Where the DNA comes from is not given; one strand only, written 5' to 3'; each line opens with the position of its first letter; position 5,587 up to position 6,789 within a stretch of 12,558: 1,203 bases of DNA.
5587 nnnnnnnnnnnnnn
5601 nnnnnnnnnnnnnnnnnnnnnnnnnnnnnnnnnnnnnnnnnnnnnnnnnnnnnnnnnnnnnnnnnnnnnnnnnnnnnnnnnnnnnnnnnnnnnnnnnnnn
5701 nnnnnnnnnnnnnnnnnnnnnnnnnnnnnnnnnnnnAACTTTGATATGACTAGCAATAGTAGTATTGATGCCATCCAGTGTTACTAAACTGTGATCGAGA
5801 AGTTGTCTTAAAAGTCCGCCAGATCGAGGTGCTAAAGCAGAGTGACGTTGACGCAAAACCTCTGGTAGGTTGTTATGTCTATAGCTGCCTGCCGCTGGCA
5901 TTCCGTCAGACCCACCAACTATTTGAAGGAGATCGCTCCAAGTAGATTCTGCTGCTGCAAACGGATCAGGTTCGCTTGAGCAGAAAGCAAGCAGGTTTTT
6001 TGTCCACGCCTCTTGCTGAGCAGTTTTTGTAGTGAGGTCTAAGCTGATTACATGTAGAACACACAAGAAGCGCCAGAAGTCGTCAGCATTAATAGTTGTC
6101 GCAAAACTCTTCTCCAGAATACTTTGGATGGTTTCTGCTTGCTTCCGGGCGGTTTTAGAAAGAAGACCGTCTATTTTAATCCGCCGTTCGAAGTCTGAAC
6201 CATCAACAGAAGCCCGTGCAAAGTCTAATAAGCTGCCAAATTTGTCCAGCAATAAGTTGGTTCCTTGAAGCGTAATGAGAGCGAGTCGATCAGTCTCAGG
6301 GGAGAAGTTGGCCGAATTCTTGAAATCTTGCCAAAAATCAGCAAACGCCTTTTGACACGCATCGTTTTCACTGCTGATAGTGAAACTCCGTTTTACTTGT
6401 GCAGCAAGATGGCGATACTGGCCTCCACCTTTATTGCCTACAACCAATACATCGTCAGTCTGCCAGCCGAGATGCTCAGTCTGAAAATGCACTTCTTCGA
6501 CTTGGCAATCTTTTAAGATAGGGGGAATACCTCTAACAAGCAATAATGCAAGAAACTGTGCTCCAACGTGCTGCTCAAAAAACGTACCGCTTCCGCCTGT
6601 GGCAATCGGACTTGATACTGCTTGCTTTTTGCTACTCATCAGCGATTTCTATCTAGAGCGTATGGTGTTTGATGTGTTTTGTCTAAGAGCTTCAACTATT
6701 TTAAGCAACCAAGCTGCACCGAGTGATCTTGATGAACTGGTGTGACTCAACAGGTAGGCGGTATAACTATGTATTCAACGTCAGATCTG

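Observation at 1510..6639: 1709-aa Mrr-nuclease + STAND NTPase giant protein: candidate single-gene Avs/NLR-like antiphage system, possibly a new variant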

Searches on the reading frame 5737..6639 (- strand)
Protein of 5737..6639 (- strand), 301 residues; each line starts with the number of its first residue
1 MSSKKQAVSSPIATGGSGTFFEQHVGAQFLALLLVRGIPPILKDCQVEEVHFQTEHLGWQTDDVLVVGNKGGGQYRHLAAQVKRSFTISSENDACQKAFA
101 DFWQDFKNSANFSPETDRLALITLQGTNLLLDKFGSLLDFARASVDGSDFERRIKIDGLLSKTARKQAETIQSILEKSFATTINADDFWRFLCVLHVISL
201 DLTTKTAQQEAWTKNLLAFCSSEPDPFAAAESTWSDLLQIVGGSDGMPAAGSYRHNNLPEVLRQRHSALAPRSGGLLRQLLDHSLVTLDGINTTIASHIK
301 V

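Call 8: search_protein_families(library=pfam, proteins=[window:5737-6639:-], max_evalue=10)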
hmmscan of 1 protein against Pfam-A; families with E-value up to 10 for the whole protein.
seq(301 aa): 0 families

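Call 9: find_homologous_proteins(query=window:5788-6639:-, max_evalue=0.001)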
Query seq(284 aa) (284 aa): 93 proteins with E <= 0.001 among 1765 candidates.
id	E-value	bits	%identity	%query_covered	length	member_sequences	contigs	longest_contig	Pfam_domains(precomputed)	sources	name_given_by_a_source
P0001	1.9e-96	341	62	90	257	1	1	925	-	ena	-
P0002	4.8e-94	333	55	100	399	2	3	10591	PF13191.13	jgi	jgi:hypothetical protein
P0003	2.0e-93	331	59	98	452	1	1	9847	PF20720.4,PF13191.13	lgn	-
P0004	6.1e-93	329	54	100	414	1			PF13191.13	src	-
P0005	7.2e-93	329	58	93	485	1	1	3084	PF05729.19,PF13401.13,PF20703.4,PF13191.13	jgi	jgi:hypothetical protein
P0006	8.8e-93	329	58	97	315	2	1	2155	-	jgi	jgi:hypothetical protein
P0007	1.4e-92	328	54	100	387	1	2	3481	PF13191.13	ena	-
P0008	1.2e-90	322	52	100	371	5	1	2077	-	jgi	jgi:hypothetical protein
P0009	3.2e-90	321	52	100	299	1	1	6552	-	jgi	jgi:hypothetical protein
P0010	5.2e-89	317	55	98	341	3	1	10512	-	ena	-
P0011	1.1e-86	309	53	99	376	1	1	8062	-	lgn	-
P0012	2.7e-86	308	54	98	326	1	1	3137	-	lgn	-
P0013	3.2e-86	307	55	89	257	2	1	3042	-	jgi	jgi:hypothetical protein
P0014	1.7e-85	305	54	100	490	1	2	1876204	PF20703.4,PF20720.4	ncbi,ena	-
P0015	3.6e-85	304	55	98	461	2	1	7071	PF20703.4,PF13191.13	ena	-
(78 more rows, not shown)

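Call 19: predict_structure(alignment_id=A1)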
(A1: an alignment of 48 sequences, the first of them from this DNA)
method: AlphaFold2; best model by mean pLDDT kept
length: 284 residues; sequences in the alignment: 48
mean_pLDDT: 88.3   pTM: 0.85
mean pLDDT of the five models: 88.3, 88.1, 87.7, 86.9, 86.4
residues with pLDDT >= 90: 223; 70-90: 21; 50-70: 20; < 50: 20
segments of 3 or more residues with pLDDT < 50: 1-18
pLDDT, mean of each block of 10 residues (from residue 1): 37 43 95 96 95 95 96 93 93 96 98 97 82 92 97 94 96 98 97 97 90 97 98 96 74 95 93 56 54
secondary structure, 60 per line:
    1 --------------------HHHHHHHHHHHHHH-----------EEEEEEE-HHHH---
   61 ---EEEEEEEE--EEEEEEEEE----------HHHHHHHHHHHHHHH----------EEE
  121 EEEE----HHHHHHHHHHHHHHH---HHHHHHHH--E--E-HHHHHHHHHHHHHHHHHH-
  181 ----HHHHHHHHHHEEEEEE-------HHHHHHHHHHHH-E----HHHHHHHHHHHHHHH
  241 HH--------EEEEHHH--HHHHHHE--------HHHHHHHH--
elements in order: H21-34 E46-52 H54-57 E64-71 E74-82 H93-107 E118-124 H129-143 H147-154 H162-179 H185-194 E195-200 H208-219 H226-242 E251-254 H260-265 H275-282

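Call 21: search_protein_representatives(alignment_id=A2)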
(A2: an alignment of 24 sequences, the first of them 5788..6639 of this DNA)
Query: 24 sequences, 281 profile positions. Proteins with E-value up to 0.001 (for the whole library): 2427; up to 1e-10: 1496; up to 1e-30: 534. The best 150 are listed.
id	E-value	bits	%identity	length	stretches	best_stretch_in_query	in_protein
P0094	8.4e-132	455.1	-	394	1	5-280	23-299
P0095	1.7e-130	450.8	-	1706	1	5-280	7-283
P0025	7.1e-128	442.2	-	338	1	6-255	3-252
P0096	1.7e-121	421.3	-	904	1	5-280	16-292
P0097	8.2e-121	419.0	-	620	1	6-280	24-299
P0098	4.9e-120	416.5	-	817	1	3-280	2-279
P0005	3.2e-119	413.8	-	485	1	4-270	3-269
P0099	2.9e-118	410.7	-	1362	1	5-280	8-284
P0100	6.0e-117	406.3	-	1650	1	3-280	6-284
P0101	2.8e-114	397.6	-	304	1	8-246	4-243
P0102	3.3e-114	397.3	-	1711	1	5-280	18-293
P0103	4.9e-113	393.5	-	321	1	4-280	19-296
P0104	1.3e-111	388.8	-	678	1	4-280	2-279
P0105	1.4e-110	385.5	-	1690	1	8-280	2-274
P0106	1.1e-108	379.3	-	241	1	6-223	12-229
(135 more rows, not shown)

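Call 33: search_solved_structures(query=A2, max_evalue=10, show_alignments=3)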
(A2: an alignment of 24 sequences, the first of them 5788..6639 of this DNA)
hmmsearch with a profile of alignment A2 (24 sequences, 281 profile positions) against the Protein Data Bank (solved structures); distinct sequences matched with E-value up to 10: 0.

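Call 41: fold_search(model_id=the predicted structure, library=pdb)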
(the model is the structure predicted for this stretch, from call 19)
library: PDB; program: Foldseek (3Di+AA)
matches with E <= 10: 399; with E <= 0.001: 5
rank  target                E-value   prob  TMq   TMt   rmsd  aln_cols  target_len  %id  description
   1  9hr5_A                7.0e-06  1.00  0.44  0.35   7.1       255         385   13  Salmonella enterica Lamassu LmuA nuclease tetramer bound to DNA duplex (released 2025-10-01)
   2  8zue_A                2.3e-05  1.00  0.44  0.26   8.0       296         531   14  cryo-electron microscopy (cryo-EM) structure of the Hachiman defense system from Escherichia coli (released 2025-03-26)
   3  9hr5_C                5.0e-05  1.00  0.48  0.37   8.7       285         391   13  Salmonella enterica Lamassu LmuA nuclease tetramer bound to DNA duplex (released 2025-10-01)
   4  9hr5_B                5.6e-04  1.00  0.28  0.25   7.8       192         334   10  Salmonella enterica Lamassu LmuA nuclease tetramer bound to DNA duplex (released 2025-10-01)
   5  9hqx_A                6.0e-04  1.00  0.41  0.33   7.5       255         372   13  Salmonella enterica Lamassu LmuACB bound to DNA duplex (released 2025-10-01)
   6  6wam_F                1.6e-03  1.00  0.39  0.28   7.7       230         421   12  Structure of Acinetobacter baumannii Cap4 SAVED/CARF-domain containing receptor (released 2020-06-17)
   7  6wan_F                2.3e-03  1.00  0.38  0.28   7.7       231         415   12  Structure of Acinetobacter baumannii Cap4 SAVED/CARF-domain containing receptor with the cyclic trinucleotide 3'3'3'-c (released 2020-06-17)
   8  6vm5                  3.1e-03  1.00  0.39  0.28   7.2       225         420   11  Structure of Moraxella osloensis Cap4 SAVED/CARF-domain containing receptor (released 2020-06-17)
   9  8dgc_B                4.1e-03  0.99  0.40  0.08   7.7       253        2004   11  Avs3 bound to phage PhiV-1 terminase (released 2022-08-03)
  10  6wam_E                5.1e-03  0.99  0.37  0.27   8.0       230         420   11  Structure of Acinetobacter baumannii Cap4 SAVED/CARF-domain containing receptor (released 2020-06-17)
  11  6vm6_F                6.4e-03  0.99  0.37  0.26   7.9       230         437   11  Structure of Acinetobacter baumannii Cap4 SAVED/CARF-domain containing receptor with the cyclic trinucleotide 2'3'3'-c (released 2020-06-17)
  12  6wam_A                7.1e-03  1.00  0.40  0.28   7.4       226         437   12  Structure of Acinetobacter baumannii Cap4 SAVED/CARF-domain containing receptor (released 2020-06-17)
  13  6wan_D                8.0e-03  0.99  0.37  0.26   8.0       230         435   11  Structure of Acinetobacter baumannii Cap4 SAVED/CARF-domain containing receptor with the cyclic trinucleotide 3'3'3'-c (released 2020-06-17)
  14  6wam_B                9.4e-03  0.99  0.39  0.27   7.5       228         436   11  Structure of Acinetobacter baumannii Cap4 SAVED/CARF-domain containing receptor (released 2020-06-17)
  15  6vm6_E                1.1e-02  0.99  0.39  0.28   7.7       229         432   12  Structure of Acinetobacter baumannii Cap4 SAVED/CARF-domain containing receptor with the cyclic trinucleotide 2'3'3'-c (released 2020-06-17)
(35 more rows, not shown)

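Call 46: search_protein_families(library=padloc, proteins=[window:5788-6639:-], max_evalue=10)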
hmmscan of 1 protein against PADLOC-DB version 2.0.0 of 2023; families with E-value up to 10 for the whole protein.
window:5788-6639:- (284 aa): 1 family
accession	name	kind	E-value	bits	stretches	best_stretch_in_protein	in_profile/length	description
PDLC04702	PDC-M54A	-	0.012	11.1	1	13-94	15-92/1621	-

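Call 47: search_protein_families(library=pfam, alignment_id=A2, max_evalue=10)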
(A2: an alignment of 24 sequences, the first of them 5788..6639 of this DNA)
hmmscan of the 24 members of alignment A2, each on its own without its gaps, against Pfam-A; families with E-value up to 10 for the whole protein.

A. member 1, window:5788-6639:- (284 aa): 0 families

B. families by the number of members that match (of 24 scanned): 4 families
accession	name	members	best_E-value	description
PF20546.3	DUF6760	1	0.024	Family of unknown function (DUF6760)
PF08812.16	YtxC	1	0.072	YtxC-like family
PF21733.3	Death_3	1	0.16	Death domain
PF19915.4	bpX0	1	0.22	MoxR-vWA-beta-propeller ternary system domain bpX0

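Call 58: find_related_loci(query=A2, collection=genome_contigs, flank=6000)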
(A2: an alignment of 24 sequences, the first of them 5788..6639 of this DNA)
Query A2 (284 aa) in genome_contigs; peptide patterns used: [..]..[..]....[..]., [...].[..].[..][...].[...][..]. (x = any residue, [..] = any of these).
163 stretches matched a pattern; 115 encode a relative of the query (tblastn E <= 1e-3); the best 80 are kept; 80 distinct loci.
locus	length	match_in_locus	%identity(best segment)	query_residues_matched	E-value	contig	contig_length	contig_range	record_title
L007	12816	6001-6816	58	9-284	8e-103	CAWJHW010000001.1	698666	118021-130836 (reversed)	MAG: uncultured candidate division NC10 bacterium isolate MFD03726.bin.1.177 genome assembly, contig: contig_10407, whol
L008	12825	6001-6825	53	8-284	1e-93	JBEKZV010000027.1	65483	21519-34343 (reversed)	MAG: Thermoguttaceae bacterium isolate SPRUCE 78 SPRUCE_78_27, whole genome shotgun sequence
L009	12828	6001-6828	55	8-284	2e-93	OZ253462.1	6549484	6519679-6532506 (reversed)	MAG: Candidatus Latescibacterota bacterium isolate 85c596c4-e601-42f5-bc00-22a25924bb3e genome assembly, chromosome: 1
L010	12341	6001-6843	53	2-284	6e-93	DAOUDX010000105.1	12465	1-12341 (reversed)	MAG TPA_asm: Anaerolineae bacterium isolate N2_102 k133_1325507, whole genome shotgun sequence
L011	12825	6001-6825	54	8-284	2e-92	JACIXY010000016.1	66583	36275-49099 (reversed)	MAG: Bacillota bacterium isolate MAG-64 Firmicutes_O3_bin27_Scaffold_16, whole genome shotgun sequence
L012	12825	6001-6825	52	8-284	2e-91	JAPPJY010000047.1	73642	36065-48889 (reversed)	MAG: Gemmatimonadota bacterium isolate RHO2_bin_5 NODE_606_length_73642_cov_30.156930, whole genome shotgun sequence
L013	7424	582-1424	51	2-284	5e-91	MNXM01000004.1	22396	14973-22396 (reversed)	MAG: Armatimonadetes bacterium CG2_30_59_28 cg2_3.0_scaffold_1790_c, whole genome shotgun sequence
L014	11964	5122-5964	51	2-284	8e-90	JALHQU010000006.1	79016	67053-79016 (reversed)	MAG: Fimbriiglobus sp. isolate maxbin.043 c_000000001828, whole genome shotgun sequence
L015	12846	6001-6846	49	1-284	1e-89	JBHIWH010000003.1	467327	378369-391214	MAG: Phycisphaerales bacterium isolate MAG20 WDNA01_bin.3.strict_3, whole genome shotgun sequence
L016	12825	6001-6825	52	8-284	5e-89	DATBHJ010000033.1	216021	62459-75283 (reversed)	MAG TPA_asm: Gemmataceae bacterium isolate SMAG_U3862 k141_2468812, whole genome shotgun sequence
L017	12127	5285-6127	50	2-284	6e-89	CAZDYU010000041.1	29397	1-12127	MAG TPA_asm: uncultured Terracidiphilus sp. isolate binchicken_co3_239 genome assembly, contig: NODE_4831_length_29397_c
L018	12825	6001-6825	51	8-284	2e-88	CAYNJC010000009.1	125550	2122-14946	MAG TPA_asm: uncultured bacterium isolate SRP178699_co1_609 genome assembly, contig: NODE_62_length_125550_cov_12.876601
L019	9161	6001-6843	53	2-284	4e-88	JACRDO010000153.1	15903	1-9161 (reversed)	MAG: Elusimicrobia bacterium isolate NC_groundwater_1674_Pr3_B-0.1um_65_18 SR-2_scaffold_141_3458734, whole genome shotg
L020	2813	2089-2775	59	1-229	3e-89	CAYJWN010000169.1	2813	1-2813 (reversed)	MAG TPA_asm: uncultured Planctomycetales bacterium isolate ERP125453_co1_486 genome assembly, contig: NODE_53402_length_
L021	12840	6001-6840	51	3-284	2e-87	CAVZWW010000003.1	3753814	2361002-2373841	MAG: uncultured Bacteroidetes bacterium isolate MFD04716.bin.1.116 genome assembly, contig: contig_9349, whole genome sh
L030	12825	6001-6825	51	8-284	2e-85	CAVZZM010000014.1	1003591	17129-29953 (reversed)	MAG: uncultured Isosphaeraceae bacterium isolate MFD01721.bin.2.221 genome assembly, contig: contig_4399, whole genome s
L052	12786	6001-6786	52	8-271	4e-82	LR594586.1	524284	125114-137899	Gemmataceae bacterium isolate CJuql4 genome assembly, scaffold: Scf4, whole genome shotgun sequence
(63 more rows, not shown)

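Call 62: search_protein_families(library=pfam, proteins=[L052:6001-12663:+, L030:6001-8271:+], max_evalue=0.01)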
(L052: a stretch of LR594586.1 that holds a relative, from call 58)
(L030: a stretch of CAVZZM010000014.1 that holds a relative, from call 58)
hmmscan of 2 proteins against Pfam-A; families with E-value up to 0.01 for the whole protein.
L052:6001-12663:+ (2221 aa): 10 families
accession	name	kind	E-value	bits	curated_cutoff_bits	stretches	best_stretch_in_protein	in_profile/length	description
PF14559.12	TPR_19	-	1.1e-05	26.1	25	1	826-879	4-57/68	Tetratricopeptide repeat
PF13371.12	TPR_9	-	1.2e-05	25.7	35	1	787-847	3-63/73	Tetratricopeptide repeat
PF20698.3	PIN-TPR-GreABC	-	0.00029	21.5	27.8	0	1251-1298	84-132/138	PIN domain associated with the TPR-GreAB-C-PIN system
PF13432.12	TPR_16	-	0.00051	20.9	32.7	1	799-847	18-65/65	Tetratricopeptide repeat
PF13428.12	TPR_14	-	0.00054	20.8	23.5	0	853-888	7-42/44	Tetratricopeptide repeat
PF04781.17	DUF627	-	0.0019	18.5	27.6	0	1819-1859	60-100/108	Protein of unknown function (DUF627)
PF07719.23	TPR_2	-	0.0032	17.9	27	1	814-846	2-34/34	Tetratricopeptide repeat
PF14561.12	TPR_20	-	0.0051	17.6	25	0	807-850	14-59/90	Tetratricopeptide repeat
PF24407.1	HTH_upst_double_PIN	-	0.0064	17.2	27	0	958-995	1-38/70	HTH_upstream_double_PIN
PF12895.13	ANAPC3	-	0.0076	16.9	27.2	0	827-872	3-48/82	Anaphase-promoting complex, cyclosome, subunit 3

L030:6001-8271:+ (757 aa): 0 families

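Call 74: search_protein_families(library=ncbifam, proteins=[window:5788-6639:-], max_evalue=10)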
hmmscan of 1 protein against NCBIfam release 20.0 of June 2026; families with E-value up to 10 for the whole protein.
window:5788-6639:- (284 aa): 0 families
